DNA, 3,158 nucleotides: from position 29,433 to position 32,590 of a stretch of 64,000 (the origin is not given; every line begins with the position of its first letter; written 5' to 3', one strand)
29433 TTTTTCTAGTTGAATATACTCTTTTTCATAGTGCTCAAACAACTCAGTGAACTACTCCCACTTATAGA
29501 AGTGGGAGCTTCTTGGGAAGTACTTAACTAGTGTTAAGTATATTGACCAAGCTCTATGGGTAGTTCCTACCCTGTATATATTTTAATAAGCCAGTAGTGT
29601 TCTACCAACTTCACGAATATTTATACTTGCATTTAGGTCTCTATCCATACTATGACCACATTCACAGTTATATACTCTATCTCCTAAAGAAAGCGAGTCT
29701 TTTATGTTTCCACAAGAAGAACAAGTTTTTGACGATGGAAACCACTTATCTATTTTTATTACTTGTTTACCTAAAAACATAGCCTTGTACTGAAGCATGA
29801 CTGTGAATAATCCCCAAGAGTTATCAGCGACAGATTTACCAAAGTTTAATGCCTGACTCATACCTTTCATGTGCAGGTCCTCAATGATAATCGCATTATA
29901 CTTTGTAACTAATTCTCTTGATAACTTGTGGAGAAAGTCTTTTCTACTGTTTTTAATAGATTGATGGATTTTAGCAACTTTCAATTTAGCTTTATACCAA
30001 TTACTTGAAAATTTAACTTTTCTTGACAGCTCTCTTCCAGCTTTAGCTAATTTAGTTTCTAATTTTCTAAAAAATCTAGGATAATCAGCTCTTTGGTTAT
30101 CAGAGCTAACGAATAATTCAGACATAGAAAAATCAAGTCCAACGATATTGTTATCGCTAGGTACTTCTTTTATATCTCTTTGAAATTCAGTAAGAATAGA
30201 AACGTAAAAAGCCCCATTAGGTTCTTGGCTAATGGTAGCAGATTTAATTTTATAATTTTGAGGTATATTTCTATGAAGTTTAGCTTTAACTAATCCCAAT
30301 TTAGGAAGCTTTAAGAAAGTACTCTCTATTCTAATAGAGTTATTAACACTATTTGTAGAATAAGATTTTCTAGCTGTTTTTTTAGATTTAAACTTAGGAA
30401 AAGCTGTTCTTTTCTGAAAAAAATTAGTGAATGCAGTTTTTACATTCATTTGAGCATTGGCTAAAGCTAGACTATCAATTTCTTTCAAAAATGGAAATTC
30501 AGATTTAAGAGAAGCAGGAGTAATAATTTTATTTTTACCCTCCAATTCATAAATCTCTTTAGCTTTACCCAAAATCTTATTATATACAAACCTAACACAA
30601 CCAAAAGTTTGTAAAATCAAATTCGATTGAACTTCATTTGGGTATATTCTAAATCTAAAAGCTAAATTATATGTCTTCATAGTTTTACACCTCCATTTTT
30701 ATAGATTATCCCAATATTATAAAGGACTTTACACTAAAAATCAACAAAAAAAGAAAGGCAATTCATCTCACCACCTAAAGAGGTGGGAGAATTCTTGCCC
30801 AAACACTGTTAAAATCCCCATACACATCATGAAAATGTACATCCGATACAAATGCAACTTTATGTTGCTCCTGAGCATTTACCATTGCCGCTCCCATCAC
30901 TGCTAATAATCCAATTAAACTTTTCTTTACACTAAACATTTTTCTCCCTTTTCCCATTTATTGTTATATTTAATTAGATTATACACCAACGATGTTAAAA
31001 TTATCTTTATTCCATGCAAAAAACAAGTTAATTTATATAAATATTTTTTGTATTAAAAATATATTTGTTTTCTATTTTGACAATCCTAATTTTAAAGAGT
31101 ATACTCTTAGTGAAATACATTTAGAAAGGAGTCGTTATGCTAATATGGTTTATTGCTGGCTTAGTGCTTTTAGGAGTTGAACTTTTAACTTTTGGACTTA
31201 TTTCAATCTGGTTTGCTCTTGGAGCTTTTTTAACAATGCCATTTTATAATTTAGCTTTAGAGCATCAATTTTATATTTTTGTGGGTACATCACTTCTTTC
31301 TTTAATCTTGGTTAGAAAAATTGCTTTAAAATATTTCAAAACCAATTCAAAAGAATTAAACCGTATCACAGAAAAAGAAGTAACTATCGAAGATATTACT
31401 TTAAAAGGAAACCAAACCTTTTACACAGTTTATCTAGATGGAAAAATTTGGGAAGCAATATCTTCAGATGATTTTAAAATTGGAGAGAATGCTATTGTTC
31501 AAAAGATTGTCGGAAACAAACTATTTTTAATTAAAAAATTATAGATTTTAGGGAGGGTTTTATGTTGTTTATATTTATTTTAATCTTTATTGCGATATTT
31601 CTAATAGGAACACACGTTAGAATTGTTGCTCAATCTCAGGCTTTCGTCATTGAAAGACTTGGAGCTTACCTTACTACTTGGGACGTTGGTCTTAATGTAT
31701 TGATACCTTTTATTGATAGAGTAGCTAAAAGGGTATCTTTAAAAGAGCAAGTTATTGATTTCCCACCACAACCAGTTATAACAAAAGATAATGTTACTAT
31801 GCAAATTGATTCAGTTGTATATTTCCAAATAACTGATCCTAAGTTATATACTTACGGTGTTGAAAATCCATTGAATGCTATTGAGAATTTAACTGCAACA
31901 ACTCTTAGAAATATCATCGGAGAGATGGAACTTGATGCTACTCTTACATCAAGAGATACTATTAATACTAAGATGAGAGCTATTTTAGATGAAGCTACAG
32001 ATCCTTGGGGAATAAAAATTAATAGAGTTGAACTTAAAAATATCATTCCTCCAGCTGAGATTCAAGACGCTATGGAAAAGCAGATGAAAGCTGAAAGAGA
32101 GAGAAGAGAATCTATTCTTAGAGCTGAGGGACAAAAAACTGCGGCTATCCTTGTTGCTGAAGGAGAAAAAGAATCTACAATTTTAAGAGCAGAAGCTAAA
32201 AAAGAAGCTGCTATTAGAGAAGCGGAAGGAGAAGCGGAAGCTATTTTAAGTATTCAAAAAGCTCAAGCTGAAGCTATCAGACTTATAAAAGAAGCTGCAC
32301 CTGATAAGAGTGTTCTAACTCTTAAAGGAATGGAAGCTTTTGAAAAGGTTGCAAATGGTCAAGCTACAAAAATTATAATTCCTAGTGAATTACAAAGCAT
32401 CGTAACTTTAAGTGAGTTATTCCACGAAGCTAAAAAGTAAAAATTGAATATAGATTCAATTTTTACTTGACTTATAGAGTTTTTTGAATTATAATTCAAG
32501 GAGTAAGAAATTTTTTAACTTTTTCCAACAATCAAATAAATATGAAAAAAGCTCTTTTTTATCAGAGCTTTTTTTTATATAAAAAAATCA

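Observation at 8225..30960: About 22 kb AT-rich accessory/defence island with every cargo gene on the minus strand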

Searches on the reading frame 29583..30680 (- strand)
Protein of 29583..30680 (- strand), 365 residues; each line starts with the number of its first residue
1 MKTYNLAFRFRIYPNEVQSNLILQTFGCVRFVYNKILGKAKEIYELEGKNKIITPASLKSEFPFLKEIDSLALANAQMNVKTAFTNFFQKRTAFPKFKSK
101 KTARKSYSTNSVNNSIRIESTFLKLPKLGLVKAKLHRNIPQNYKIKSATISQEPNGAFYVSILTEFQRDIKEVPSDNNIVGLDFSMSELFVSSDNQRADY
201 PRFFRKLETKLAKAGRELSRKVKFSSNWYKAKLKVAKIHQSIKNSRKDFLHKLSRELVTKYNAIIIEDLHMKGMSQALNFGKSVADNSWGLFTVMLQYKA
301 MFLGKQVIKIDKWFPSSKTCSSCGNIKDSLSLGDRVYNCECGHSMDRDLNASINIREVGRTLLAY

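Call 7: search_protein_families(library=pfam, proteins=[window:29583-30680:-], max_evalue=0.01)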
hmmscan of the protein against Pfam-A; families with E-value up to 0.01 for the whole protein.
window:29583-30680:- (365 aa): 3 families
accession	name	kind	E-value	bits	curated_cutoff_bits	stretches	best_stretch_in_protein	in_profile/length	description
PF01385.25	OrfB_IS605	-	1.8e-25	89.9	30.5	1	162-276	2-118/120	Probable transposase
PF07282.18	Cas12f1-like_TNB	-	3.2e-23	82.1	26.3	1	289-355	1-60/60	Cas12f1-like, TNB domain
PF12323.14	HTH_OrfB_IS605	-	1.2e-16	60.3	21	1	4-49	2-47/47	Helix-turn-helix domain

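Call 8: search_protein_families(library=padloc, proteins=[window:29583-30680:-], max_evalue=0.01)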
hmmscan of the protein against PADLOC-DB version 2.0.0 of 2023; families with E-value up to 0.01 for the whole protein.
window:29583-30680:- (365 aa): 17 families
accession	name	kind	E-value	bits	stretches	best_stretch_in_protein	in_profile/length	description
PDLC01700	Cas12f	-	4.9e-64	214.9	1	59-358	90-423/458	CAS-V-F; effector__SPE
PDLC00933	Cas12u4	-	8.8e-63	210.8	1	59-357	106-437/488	Cas12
PDLC00931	Cas12u2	-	3.1e-50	169.9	2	64-275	127-332/445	Cas12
PDLC01698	Cas12f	-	4.5e-47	159.3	2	62-276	112-320/411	CAS-V-F; effector__SPE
PDLC01674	Cas12f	-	8.5e-44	148.1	1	91-355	100-354/389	CAS-V-F; effector__SPE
PDLC01678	Cas12f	-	8.5e-44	148.1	1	91-355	100-354/389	Cas14c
PDLC01691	Cas12f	-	9.7e-43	145.3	1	8-356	5-326/332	CAS-V-F; effector__SPE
PDLC01039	Csx1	-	3.2e-41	140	1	6-356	4-308/315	found elsewhere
PDLC01690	Cas12f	-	4.7e-20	70.2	1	81-355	112-411/440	CAS-V-F; effector__SPE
PDLC01699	Cas12f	-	9.5e-20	69.2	1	35-355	53-388/399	CAS-V-F; effector__SPE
PDLC00932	Cas12u3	-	3.8e-19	67.3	1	58-355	74-385/398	Cas12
PDLC01677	Cas12f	-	1.3e-10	39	1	81-355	215-496/506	Cas14b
PDLC01673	Cas12f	-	7.6e-10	36.3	1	109-355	264-496/507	CAS-V-F; effector__SPE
PDLC01226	Cas12_x2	-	3e-08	30.7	1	205-274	355-423/549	CAS-V-F; effector__SPE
PDLC00930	Cas12u1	-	2.2e-07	28.1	1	315-355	490-526/533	Cas12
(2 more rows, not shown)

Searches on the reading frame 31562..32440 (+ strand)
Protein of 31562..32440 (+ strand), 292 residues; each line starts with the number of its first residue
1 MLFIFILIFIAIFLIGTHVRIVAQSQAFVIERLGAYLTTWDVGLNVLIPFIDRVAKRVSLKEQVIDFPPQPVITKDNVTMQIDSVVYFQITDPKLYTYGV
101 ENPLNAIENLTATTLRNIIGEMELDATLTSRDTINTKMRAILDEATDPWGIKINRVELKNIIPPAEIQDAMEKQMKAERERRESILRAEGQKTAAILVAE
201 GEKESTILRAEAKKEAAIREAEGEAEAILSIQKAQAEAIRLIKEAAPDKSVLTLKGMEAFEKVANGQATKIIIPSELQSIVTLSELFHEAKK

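Call 7: search_protein_families(library=pfam, proteins=[window:31562-32440:+], max_evalue=0.01)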
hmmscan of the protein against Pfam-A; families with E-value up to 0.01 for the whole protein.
window:31562-32440:+ (292 aa): 2 families
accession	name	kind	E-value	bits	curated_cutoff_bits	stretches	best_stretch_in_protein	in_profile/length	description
PF01145.31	Band_7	-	7.4e-42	143.8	23.6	1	21-192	2-176/176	SPFH domain / Band 7 family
PF13421.11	Band_7_1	-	0.0021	18.1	24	1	91-176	124-208/211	SPFH domain-Band 7 family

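Call 9: find_encoding_contigs(protein=window:31562-32440:+, flank=10000, max_places=10)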
Protein window:31562-32440:+ (292 aa): 23 contigs read that carry it; 9 places shown.
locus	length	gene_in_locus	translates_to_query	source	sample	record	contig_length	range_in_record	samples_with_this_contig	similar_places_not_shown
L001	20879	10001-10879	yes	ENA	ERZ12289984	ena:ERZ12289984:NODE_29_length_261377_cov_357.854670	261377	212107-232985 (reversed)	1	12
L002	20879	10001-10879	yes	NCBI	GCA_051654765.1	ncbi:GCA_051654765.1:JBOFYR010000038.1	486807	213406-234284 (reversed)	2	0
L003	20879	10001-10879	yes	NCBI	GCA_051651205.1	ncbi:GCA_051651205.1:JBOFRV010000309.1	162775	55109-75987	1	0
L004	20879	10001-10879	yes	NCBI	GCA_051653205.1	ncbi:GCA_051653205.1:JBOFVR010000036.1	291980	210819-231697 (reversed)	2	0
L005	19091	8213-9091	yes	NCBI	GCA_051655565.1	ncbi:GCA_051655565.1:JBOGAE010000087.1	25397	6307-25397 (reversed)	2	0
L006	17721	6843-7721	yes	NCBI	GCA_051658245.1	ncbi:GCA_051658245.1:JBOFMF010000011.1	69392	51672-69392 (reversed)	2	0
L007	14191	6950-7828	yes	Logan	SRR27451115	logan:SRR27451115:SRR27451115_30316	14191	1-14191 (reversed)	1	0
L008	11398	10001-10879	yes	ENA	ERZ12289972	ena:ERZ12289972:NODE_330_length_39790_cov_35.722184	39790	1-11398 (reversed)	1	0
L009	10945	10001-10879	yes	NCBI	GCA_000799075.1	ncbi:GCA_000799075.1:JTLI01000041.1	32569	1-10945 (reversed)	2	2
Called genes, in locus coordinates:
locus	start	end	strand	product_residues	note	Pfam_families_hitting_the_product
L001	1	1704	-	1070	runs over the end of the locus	PF00176:SNF2-rel_dom, PF00270:DEAD (faint), PF04851:ResIII, PF00271:Helicase_C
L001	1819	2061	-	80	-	PF02229:PC4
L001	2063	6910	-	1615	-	PF13086:AAA_11, PF13604:AAA_30, PF20720:nSTAND3 (weak), PF13245:AAA_19, PF13086:AAA_11 (weak), PF13087:AAA_12, PF04480:DUF559 (weak), PF18741:MTES_1575, +1 more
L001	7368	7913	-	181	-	-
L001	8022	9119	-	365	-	PF12323:HTH_OrfB_IS605, PF01385:OrfB_IS605, PF07282:Cas12f1-like_TNB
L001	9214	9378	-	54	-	-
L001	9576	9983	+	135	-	PF01957:NfeD (weak)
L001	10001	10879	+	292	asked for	PF01145:Band_7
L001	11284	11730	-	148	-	-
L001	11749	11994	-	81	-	PF13441:Gly-zipper_YMGG, PF05433:Rick_17kDa_Anti, PF13488:Gly-zipper_Omp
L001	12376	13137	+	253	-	PF00497:SBP_bac_3, PF10613:Lig_chan-Glu_bd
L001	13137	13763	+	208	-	PF00528:BPD_transp_1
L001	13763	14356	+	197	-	PF00005:ABC_tran, PF02463:SMC_N (faint), PF13401:AAA_22 (weak), PF13304:AAA_21 (weak)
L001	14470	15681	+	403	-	PF00375:SDF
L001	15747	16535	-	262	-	PF16554:OAM_dimer, PF02310:B12-binding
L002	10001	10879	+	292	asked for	PF01145:Band_7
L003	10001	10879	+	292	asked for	PF01145:Band_7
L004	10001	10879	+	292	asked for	PF01145:Band_7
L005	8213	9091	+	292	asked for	PF01145:Band_7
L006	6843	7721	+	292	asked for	PF01145:Band_7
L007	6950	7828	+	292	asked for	PF01145:Band_7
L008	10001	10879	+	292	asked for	PF01145:Band_7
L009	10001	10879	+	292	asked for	PF01145:Band_7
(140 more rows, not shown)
